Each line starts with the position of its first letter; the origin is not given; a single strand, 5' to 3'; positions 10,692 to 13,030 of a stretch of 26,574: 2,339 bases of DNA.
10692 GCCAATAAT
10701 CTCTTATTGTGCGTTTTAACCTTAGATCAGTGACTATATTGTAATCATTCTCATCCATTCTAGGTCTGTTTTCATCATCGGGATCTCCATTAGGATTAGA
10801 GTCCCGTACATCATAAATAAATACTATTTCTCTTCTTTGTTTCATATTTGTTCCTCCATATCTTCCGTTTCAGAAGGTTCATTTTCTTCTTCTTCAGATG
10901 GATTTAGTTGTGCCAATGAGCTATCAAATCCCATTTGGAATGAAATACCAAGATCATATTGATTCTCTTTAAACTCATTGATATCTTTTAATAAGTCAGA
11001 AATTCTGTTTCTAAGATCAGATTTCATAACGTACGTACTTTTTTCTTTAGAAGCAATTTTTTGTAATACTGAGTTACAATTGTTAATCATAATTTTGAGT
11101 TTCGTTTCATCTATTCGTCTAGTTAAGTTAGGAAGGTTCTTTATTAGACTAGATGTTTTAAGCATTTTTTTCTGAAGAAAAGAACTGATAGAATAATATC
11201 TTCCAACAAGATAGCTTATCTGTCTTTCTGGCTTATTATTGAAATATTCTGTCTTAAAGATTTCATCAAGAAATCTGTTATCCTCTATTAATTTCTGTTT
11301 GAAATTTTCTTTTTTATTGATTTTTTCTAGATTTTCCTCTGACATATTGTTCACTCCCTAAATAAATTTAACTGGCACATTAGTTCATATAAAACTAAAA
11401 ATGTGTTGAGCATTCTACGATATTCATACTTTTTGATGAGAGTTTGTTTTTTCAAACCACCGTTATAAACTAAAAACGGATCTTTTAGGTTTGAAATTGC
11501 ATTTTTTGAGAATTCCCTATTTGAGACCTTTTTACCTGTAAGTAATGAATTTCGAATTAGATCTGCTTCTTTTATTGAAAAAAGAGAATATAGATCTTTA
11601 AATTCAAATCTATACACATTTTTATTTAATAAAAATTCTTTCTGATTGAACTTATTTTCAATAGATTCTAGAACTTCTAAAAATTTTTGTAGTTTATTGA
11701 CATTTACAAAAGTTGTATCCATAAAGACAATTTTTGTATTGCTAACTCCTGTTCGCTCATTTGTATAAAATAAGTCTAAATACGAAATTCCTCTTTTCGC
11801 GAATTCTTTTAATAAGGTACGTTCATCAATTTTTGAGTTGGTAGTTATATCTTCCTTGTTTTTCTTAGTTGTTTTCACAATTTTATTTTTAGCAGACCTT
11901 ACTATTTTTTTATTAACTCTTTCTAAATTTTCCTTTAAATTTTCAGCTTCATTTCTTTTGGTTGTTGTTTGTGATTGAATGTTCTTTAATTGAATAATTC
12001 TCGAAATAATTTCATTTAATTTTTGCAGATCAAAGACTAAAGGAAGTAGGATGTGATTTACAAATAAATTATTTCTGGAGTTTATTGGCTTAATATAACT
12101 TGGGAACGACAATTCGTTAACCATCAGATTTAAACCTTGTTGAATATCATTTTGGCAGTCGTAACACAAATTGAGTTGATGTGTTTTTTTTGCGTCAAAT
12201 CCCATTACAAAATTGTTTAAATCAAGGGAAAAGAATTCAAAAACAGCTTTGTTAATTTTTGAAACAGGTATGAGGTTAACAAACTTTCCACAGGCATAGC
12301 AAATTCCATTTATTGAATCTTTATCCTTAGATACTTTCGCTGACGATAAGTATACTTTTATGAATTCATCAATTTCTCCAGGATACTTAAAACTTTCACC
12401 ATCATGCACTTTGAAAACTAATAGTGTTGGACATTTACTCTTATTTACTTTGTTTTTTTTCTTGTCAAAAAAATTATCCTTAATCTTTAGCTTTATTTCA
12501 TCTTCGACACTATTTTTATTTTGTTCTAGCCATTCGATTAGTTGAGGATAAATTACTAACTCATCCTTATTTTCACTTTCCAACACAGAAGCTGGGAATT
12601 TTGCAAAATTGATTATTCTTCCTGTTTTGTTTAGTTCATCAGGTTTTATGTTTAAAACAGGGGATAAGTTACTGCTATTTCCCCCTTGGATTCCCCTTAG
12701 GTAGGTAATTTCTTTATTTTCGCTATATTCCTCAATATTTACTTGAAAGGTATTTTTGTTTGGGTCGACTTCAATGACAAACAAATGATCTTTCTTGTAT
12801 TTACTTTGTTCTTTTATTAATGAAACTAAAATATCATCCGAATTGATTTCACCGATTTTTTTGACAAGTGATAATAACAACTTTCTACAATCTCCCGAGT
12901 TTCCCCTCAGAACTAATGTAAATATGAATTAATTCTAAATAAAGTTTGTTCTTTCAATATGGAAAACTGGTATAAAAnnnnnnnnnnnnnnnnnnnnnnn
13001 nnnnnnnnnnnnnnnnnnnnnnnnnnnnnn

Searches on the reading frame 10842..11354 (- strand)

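Call 7: search_protein_families(library=pfam, proteins=[window:10842-11354:-], max_evalue=0.001)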
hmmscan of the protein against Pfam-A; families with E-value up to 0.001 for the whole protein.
window:10842-11354:- (170 aa): 0 families

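Call 20: search_protein_families(library=ncbifam, proteins=[window:10842-11354:-], max_evalue=0.01)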
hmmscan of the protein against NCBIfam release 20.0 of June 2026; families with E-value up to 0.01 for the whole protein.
window:10842-11354:- (170 aa): 1 family
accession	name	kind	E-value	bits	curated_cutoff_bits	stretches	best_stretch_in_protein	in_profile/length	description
TIGR00310.1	ZPR1_znf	domain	0.0018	17.6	78.3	1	60-168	64-176/192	ZPR1 zinc finger domain-containing protein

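Call 91: search_protein_families(library=padloc, proteins=[window:10842-11354:-], max_evalue=0.001)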
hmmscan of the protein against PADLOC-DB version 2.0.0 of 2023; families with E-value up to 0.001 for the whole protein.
window:10842-11354:- (170 aa): 0 families

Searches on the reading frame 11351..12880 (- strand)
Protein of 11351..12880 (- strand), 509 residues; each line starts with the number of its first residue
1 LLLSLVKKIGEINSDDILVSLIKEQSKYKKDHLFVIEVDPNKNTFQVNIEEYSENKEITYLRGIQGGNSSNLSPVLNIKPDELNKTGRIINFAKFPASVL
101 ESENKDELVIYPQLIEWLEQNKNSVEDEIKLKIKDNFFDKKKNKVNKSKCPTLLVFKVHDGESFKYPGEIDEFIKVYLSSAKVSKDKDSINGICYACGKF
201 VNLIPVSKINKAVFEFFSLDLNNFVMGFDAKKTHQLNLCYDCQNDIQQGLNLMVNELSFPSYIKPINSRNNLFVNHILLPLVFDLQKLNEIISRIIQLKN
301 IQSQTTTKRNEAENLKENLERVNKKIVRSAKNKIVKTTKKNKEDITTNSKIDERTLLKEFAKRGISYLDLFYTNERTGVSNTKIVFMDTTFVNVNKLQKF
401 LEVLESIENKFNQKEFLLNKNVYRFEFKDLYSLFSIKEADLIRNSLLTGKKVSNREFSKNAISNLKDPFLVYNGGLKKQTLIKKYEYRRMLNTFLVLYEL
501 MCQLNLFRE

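Call 7: search_protein_families(library=pfam, proteins=[window:11351-12880:-], max_evalue=0.001)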
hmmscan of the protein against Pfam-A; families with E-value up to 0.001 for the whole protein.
window:11351-12880:- (509 aa): 0 families

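Call 20: search_protein_families(library=ncbifam, proteins=[window:11351-12880:-], max_evalue=0.01)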
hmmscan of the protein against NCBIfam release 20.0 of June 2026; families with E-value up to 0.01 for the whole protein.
window:11351-12880:- (509 aa): 0 families

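Call 91: search_protein_families(library=padloc, proteins=[window:11351-12880:-], max_evalue=0.001)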
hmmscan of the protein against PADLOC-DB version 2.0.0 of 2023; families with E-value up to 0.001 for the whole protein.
window:11351-12880:- (509 aa): 1 family
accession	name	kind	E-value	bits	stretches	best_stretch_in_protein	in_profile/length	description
PDLC01623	Cas8b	-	1.2e-22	78.7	1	3-497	2-415/544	CAS-I-B; effector_LS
